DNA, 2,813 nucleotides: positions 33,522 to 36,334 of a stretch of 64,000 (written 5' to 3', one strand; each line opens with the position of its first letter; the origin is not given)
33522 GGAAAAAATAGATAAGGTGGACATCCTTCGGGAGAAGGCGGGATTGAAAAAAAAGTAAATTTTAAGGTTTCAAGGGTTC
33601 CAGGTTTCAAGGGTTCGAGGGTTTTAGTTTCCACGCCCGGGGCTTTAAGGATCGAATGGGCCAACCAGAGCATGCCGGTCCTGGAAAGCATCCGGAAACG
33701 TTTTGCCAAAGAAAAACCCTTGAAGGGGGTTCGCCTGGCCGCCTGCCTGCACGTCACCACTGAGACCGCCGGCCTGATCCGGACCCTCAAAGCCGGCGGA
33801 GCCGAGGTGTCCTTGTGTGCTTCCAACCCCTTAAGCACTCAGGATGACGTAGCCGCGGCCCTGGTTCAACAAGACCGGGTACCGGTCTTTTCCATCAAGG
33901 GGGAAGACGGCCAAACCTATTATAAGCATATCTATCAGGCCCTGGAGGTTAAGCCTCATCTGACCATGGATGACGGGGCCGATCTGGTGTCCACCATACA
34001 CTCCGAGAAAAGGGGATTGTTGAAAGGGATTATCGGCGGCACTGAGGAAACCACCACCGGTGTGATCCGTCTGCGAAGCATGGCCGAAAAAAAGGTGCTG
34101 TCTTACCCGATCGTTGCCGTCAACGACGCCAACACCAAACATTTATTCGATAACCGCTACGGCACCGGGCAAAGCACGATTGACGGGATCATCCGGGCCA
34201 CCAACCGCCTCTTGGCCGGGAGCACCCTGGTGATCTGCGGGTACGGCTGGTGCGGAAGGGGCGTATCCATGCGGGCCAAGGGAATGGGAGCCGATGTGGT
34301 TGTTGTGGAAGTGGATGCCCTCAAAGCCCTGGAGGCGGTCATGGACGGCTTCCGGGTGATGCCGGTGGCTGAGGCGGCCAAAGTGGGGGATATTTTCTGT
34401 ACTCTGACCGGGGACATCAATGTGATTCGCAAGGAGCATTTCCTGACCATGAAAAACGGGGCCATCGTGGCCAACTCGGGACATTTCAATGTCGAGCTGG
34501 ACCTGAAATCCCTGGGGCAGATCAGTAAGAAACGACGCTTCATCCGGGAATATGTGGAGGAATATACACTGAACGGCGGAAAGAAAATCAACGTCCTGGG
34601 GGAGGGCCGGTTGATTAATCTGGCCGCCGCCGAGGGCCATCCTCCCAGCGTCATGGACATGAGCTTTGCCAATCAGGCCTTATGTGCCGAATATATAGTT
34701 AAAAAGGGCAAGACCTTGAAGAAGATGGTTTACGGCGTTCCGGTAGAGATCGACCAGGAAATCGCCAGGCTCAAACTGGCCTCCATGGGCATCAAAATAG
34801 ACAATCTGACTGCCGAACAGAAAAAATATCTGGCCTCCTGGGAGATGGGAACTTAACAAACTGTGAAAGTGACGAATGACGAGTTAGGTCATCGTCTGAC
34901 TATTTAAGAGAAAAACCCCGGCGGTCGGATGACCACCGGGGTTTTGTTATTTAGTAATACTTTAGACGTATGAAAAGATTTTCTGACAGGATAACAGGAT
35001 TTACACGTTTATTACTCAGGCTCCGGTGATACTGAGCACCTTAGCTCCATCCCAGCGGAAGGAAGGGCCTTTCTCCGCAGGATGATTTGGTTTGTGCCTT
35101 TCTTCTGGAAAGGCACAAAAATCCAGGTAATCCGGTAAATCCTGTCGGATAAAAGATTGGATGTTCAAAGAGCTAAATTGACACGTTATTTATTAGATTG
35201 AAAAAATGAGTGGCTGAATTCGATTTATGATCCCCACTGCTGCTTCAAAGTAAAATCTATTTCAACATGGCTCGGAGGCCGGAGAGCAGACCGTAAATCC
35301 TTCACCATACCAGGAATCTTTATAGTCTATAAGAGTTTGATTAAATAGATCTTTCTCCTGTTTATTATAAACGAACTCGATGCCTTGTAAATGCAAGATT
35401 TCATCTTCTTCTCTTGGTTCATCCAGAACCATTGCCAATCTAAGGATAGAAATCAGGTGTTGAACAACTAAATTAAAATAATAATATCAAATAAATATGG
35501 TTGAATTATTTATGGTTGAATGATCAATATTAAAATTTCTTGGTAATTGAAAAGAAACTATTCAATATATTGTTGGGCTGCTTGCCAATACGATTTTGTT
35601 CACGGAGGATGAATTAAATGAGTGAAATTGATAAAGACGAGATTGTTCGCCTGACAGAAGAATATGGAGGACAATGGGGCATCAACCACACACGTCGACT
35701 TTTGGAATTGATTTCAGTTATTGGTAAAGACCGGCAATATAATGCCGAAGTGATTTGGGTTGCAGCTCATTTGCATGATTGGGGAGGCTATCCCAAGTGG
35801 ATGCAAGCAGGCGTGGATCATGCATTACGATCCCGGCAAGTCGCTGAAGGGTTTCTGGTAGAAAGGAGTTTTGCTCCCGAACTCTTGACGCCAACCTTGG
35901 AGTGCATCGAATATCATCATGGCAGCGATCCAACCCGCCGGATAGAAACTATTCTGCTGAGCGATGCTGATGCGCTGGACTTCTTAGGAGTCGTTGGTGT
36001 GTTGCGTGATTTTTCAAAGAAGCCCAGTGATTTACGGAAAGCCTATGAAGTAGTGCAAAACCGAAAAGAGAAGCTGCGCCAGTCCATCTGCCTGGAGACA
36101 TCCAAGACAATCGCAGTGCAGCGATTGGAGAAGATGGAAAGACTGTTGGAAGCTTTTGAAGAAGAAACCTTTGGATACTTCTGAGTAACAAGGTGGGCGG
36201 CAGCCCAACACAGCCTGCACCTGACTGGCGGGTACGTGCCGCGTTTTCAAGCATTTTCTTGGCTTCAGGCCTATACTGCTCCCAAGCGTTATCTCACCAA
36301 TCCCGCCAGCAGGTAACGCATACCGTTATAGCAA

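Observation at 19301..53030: Family A: a 160-290-bp TIR-bounded multi-hairpin element in five copies (MITE-like or a structured RNA family)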

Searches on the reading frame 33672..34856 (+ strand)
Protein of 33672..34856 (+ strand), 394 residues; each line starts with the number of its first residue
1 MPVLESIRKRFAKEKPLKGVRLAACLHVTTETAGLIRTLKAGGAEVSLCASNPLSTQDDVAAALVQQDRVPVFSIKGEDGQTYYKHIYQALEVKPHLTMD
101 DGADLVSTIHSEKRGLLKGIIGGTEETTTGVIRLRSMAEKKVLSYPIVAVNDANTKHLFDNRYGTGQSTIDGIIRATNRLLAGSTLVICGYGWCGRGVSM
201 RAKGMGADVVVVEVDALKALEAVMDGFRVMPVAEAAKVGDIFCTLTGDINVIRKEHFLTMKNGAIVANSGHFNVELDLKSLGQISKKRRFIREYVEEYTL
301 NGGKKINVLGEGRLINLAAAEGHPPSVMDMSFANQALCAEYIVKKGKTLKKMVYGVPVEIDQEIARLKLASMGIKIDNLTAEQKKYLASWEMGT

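Call 11: search_protein_families(library=pfam, proteins=[window:33672-34856:+])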
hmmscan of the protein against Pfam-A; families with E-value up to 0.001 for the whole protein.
window:33672-34856:+ (394 aa): 4 families
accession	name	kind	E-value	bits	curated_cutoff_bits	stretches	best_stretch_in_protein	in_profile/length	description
PF05221.23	AdoHcyase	-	1.4e-56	192.3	25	2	1-111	24-138/299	S-adenosyl-L-homocysteine hydrolase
PF00670.27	AdoHcyase_NAD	-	3.4e-48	164.3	27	1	161-321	1-161/162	S-adenosyl-L-homocysteine hydrolase, NAD binding domain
PF02826.25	2-Hacid_dh_C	-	1.7e-07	31.2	25.1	1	178-270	31-127/178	D-isomer specific 2-hydroxyacid dehydrogenase, NAD binding domain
PF07991.19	KARI_N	-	2.1e-07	31.1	20.6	1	181-277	2-102/165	Acetohydroxy acid isomeroreductase, NADPH-binding domain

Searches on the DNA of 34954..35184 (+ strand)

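Call 74: search_dna_similar(query=window:34954-35184:+, collection=plasmids, mode=distant, max_evalue=0.01, max_rows=25)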
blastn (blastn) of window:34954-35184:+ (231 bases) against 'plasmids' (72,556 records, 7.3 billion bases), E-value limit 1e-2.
No match.

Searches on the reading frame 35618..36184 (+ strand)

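Call 11: search_protein_families(library=pfam, proteins=[window:35618-36184:+])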
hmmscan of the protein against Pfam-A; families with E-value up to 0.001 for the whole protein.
window:35618-36184:+ (188 aa): 1 family
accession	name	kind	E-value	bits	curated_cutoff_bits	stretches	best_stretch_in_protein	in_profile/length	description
PF01966.28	HD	-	5.6e-08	33.5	22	1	22-121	2-114/116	HD domain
